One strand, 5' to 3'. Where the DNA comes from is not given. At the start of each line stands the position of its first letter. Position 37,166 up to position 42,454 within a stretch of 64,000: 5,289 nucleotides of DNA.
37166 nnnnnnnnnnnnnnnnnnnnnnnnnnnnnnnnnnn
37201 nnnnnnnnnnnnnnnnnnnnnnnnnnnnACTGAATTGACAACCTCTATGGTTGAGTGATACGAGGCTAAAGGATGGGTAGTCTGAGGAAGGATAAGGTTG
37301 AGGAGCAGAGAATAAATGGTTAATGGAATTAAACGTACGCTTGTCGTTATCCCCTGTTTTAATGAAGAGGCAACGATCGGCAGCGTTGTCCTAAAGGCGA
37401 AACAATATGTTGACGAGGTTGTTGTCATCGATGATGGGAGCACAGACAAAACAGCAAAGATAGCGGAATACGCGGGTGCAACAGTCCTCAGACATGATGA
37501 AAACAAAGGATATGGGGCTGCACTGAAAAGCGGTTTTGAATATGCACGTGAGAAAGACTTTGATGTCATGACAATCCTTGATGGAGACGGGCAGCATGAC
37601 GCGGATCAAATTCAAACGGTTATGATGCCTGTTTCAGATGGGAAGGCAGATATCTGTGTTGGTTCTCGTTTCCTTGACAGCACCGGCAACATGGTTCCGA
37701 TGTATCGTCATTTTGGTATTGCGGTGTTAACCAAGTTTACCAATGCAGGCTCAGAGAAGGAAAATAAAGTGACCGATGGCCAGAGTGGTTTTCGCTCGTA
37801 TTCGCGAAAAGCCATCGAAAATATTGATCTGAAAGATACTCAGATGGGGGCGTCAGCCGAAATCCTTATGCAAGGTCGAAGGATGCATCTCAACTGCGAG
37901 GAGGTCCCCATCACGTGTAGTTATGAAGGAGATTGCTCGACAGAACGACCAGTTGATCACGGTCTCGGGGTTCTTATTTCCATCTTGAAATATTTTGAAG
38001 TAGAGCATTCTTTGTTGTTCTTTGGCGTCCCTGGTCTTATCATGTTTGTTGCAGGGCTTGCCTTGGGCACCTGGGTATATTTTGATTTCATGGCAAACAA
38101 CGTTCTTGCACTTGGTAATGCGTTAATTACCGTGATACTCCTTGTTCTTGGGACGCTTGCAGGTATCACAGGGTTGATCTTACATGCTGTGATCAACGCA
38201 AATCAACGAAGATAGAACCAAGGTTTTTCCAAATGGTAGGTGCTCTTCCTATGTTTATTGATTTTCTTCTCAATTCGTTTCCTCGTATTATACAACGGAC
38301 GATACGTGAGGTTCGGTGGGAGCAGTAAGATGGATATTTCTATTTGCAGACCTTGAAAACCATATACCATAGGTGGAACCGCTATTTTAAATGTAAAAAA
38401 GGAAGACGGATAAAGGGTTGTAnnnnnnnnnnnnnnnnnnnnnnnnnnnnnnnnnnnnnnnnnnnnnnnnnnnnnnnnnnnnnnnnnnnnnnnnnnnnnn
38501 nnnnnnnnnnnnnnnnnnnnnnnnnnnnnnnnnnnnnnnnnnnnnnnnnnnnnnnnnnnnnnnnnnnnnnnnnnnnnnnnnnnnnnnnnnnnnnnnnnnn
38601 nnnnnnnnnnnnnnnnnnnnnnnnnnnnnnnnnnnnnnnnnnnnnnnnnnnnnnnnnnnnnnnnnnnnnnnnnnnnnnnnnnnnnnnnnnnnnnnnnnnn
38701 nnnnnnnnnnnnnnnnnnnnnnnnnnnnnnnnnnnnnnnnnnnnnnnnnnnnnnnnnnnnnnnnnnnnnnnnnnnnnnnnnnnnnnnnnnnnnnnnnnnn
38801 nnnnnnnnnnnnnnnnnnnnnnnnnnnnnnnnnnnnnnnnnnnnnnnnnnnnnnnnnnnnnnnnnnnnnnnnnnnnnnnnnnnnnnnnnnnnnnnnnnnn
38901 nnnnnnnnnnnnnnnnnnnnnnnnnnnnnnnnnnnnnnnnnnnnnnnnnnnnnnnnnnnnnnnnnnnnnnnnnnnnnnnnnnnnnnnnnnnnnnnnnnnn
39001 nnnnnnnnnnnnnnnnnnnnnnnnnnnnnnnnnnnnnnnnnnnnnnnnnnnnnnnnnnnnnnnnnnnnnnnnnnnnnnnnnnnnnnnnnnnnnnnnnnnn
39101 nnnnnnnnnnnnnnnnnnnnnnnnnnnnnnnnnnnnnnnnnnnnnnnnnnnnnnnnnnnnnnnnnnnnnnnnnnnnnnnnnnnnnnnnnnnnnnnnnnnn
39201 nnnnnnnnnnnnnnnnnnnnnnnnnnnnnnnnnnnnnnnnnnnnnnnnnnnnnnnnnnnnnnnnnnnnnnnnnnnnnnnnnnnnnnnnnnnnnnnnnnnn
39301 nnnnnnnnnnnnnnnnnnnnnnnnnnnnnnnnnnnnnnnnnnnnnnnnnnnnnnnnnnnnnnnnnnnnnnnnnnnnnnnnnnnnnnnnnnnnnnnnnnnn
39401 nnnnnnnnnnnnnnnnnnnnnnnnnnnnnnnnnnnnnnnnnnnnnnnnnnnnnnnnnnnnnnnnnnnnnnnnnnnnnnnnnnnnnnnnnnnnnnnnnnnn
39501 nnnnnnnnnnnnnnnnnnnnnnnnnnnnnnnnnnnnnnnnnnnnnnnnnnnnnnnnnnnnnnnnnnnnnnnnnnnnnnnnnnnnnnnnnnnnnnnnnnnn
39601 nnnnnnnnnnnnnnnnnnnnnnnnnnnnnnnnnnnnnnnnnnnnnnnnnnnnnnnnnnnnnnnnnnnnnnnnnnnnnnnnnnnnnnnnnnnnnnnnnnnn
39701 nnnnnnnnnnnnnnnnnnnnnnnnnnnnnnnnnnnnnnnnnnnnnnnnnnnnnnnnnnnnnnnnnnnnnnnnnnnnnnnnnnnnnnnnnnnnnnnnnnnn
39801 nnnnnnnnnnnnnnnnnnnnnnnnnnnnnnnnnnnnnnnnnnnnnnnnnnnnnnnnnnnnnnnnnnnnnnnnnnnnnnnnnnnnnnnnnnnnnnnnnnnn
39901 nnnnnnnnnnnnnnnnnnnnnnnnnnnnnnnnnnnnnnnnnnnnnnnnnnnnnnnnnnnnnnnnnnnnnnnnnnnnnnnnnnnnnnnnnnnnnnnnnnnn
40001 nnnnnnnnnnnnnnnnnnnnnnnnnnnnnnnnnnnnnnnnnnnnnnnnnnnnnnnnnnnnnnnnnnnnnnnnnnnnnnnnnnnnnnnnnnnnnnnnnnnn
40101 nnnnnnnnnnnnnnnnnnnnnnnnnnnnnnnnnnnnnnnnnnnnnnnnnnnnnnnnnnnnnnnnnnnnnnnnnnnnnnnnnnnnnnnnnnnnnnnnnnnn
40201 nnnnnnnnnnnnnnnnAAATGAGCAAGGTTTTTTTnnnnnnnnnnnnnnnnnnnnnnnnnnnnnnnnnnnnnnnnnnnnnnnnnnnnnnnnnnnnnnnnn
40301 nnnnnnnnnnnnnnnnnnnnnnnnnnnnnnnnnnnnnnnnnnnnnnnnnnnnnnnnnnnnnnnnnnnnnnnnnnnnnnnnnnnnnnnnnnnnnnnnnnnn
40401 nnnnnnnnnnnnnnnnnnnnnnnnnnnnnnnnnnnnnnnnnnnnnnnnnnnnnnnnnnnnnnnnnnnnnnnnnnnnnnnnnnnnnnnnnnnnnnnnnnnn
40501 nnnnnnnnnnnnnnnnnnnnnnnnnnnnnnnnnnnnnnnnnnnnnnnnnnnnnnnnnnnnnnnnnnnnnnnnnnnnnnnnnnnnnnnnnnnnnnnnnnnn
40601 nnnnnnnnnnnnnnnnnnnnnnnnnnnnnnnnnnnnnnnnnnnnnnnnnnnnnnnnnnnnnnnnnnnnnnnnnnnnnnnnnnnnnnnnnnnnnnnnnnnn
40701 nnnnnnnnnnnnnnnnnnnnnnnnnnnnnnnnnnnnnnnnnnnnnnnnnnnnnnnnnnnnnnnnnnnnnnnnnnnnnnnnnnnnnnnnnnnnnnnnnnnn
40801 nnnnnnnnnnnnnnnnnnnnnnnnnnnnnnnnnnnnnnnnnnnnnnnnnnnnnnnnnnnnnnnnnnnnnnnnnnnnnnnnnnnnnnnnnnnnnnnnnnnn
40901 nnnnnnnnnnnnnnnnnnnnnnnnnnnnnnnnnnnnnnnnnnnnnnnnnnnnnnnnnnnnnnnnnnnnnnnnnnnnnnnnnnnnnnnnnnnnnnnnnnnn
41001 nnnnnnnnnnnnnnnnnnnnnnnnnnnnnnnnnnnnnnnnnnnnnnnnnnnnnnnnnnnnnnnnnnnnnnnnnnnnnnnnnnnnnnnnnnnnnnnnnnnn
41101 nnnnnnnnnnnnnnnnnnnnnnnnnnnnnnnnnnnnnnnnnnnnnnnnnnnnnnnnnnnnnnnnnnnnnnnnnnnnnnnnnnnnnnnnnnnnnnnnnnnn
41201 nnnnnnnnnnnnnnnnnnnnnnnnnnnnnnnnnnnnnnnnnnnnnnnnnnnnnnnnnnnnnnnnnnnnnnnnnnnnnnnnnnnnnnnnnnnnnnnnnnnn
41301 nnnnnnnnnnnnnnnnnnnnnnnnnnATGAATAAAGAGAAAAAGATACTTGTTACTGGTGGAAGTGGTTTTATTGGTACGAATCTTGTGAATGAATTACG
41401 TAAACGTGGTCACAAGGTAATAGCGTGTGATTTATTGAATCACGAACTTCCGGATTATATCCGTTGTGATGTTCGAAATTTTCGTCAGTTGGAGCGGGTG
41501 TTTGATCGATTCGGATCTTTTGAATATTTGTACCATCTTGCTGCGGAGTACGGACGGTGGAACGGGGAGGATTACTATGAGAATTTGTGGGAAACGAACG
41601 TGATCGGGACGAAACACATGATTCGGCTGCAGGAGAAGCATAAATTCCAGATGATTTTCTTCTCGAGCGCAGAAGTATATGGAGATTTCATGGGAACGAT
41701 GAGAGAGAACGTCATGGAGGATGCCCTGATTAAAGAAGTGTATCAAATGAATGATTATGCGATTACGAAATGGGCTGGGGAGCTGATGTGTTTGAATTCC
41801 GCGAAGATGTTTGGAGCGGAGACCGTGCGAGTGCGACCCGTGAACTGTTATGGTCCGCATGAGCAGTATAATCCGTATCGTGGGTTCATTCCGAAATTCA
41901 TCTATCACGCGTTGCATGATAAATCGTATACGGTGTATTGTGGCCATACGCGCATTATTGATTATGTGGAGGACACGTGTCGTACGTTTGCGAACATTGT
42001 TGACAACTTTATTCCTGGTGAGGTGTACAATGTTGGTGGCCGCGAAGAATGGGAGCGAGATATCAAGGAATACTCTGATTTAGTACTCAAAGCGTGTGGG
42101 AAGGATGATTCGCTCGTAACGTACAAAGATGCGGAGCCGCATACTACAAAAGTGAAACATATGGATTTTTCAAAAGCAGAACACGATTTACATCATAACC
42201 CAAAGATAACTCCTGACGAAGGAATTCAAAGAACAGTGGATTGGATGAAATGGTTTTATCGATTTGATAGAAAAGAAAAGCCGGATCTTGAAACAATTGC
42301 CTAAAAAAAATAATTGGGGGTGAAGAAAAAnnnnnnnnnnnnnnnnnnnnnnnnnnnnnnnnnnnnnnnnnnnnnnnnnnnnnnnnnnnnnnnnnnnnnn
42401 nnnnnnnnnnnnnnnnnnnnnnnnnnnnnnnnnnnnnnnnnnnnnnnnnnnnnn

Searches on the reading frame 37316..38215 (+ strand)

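Call 14: search_protein_families(library=pfam, proteins=[window:37316-38215:+], max_evalue=0.001)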
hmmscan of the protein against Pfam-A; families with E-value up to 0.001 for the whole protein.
window:37316-38215:+ (299 aa): 3 families
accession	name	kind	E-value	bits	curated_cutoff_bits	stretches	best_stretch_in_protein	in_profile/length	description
PF00535.33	Glycos_transf_2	-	4.4e-28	98.8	23.3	1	10-170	2-167/168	Glycosyl transferase family 2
PF13641.12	Glyco_tranf_2_3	-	3.5e-05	24.4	27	1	8-129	3-134/230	Glycosyltransferase like family 2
PF10111.15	Glyco_tranf_2_2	-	9.7e-05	22.4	27.3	1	10-101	2-101/276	Glycosyltransferase like family 2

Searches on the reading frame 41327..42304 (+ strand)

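Call 94: search_protein_families(library=pfam, proteins=[window:41327-42304:+], max_evalue=0.00001)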
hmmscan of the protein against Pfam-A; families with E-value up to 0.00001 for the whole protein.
window:41327-42304:+ (325 aa): 6 families
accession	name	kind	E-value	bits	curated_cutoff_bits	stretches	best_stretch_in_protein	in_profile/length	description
PF01370.27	Epimerase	-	1.8e-40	139.3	20.9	1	7-237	1-240/240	NAD dependent epimerase/dehydratase family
PF16363.11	GDP_Man_Dehyd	-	1.3e-25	91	27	1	8-303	1-332/332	GDP-mannose 4,6 dehydratase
PF07993.18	NAD_binding_4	-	3.1e-14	53.2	20.1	1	65-189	89-217/258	Male sterility protein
PF01073.25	3Beta_HSD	-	5.2e-14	52.4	22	1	8-180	1-187/280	3-beta hydroxysteroid dehydrogenase/isomerase family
PF04321.23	RmlD_sub_bind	-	2.8e-12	46.8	27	1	6-161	2-142/287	RmlD substrate binding domain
PF02719.21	Polysacc_synt_2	-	1.8e-06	27.8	20.2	0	7-112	1-125/293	Polysaccharide biosynthesis protein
